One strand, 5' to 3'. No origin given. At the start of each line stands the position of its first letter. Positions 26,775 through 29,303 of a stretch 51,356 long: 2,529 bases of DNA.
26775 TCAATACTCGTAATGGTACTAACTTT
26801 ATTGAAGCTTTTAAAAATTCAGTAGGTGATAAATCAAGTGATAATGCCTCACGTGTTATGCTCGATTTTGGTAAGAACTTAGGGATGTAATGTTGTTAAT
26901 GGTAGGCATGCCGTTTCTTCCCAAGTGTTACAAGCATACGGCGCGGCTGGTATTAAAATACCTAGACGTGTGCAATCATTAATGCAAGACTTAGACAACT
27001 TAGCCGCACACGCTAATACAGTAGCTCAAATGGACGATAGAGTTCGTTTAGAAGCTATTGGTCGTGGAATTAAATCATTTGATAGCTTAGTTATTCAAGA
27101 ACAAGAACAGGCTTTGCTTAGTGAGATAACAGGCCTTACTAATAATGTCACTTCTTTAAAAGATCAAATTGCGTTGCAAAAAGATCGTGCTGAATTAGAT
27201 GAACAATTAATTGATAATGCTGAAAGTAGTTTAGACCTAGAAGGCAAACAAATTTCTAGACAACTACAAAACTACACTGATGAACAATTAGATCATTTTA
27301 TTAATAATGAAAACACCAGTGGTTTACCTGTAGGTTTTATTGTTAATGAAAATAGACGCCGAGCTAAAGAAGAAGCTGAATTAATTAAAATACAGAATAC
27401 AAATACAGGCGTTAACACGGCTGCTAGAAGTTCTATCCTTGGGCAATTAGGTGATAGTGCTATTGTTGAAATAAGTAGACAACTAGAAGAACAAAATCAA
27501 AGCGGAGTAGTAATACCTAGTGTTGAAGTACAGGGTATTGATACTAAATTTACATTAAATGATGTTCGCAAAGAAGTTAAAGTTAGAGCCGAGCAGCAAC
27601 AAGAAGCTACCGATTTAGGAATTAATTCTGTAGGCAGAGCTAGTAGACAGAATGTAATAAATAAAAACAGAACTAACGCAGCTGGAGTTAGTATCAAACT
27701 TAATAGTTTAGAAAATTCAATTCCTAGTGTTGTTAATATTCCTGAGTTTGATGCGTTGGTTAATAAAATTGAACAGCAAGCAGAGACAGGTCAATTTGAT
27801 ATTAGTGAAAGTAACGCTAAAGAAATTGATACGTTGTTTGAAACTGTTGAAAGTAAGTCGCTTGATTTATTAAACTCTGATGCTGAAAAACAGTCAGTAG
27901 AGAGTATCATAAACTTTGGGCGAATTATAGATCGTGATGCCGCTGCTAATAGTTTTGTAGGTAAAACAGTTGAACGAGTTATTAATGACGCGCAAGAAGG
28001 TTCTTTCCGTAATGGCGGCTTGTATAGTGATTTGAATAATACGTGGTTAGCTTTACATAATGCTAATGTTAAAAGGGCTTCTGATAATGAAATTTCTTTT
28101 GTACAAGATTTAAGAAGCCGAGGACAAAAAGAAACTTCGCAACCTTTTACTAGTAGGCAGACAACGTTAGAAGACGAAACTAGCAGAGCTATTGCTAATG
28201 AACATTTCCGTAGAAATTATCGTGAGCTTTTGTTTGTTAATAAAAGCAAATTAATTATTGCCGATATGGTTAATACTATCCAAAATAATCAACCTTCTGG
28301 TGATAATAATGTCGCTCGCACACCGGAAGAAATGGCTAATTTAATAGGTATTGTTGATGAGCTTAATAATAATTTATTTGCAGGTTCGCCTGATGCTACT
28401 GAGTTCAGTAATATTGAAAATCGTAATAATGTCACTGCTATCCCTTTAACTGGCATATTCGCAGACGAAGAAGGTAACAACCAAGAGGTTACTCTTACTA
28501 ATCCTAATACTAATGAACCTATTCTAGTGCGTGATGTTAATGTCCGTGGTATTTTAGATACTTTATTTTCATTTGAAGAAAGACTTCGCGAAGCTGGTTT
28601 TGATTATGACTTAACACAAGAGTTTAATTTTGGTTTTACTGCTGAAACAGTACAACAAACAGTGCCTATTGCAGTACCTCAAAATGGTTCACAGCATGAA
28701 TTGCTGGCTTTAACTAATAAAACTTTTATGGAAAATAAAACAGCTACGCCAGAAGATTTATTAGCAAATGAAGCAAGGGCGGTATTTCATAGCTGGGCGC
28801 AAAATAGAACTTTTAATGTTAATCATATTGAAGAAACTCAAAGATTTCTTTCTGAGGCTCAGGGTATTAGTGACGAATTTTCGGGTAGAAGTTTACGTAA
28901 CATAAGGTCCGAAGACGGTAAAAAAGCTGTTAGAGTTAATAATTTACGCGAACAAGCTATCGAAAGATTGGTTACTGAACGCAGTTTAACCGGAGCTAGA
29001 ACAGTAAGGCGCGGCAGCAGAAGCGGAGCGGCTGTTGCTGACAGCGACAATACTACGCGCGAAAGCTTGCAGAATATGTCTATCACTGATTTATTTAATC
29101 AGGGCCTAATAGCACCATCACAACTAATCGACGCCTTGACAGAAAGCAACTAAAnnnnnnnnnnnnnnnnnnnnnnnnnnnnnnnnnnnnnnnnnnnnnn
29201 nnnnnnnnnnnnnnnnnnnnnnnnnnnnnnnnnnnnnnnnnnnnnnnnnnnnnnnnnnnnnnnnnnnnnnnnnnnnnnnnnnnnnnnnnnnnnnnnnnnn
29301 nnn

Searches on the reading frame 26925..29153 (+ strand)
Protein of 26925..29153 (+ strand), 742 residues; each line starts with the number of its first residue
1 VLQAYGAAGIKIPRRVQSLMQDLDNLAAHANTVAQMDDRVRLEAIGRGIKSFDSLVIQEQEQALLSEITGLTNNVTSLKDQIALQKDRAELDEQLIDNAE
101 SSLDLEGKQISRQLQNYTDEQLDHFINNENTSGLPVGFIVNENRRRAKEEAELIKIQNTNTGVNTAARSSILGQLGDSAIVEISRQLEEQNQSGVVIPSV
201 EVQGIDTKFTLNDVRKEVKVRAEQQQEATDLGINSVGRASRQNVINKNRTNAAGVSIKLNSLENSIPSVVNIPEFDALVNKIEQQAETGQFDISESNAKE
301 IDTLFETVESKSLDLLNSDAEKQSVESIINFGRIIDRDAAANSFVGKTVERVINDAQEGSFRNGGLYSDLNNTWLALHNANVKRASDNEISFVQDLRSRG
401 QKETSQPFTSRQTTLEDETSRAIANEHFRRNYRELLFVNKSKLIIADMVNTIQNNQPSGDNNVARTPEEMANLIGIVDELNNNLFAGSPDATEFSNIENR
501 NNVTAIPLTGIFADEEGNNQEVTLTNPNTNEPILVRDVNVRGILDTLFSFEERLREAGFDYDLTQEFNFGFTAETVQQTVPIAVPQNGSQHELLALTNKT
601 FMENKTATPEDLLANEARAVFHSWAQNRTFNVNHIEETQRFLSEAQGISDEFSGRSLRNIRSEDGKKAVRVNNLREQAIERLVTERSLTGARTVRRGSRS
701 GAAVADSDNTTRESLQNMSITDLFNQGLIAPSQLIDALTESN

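Call 13: search_protein_families(library=pfam, proteins=[window:26925-29153:+])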
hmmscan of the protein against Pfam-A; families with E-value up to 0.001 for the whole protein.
window:26925-29153:+ (742 aa): 0 families

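Call 30: find_homologous_proteins(query=window:26925-29153:+, max_evalue=1e-10)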
Query window:26925-29153:+ (742 aa): 4 proteins with E <= 1e-10 among 8000 candidates.
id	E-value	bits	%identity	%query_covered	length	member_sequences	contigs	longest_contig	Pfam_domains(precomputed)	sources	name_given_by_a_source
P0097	0.0e+0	1570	100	100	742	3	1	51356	-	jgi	-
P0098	2.2e-136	474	38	100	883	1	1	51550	-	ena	-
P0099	4.9e-87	311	32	92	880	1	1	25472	-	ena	-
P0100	4.8e-85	305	32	92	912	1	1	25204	-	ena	-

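Call 32: find_encoding_contigs(protein=P0098, flank=10000, max_places=2)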
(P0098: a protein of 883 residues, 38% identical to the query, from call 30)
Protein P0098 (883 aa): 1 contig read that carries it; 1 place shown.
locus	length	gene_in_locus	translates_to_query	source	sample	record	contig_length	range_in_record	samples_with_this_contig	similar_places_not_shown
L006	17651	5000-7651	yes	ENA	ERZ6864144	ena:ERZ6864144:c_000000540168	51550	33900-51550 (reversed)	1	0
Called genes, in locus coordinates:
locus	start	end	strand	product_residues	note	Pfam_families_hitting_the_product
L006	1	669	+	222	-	?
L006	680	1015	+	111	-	-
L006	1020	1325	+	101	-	-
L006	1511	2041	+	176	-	PF02794:HlyC (weak)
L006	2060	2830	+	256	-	-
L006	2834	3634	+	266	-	-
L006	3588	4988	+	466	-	PF07486:Hydrolase_2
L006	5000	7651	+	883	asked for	-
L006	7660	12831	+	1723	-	-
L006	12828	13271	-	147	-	-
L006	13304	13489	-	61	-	-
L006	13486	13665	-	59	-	-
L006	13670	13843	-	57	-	-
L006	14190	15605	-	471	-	PF13148:DUF3987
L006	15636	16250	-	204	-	-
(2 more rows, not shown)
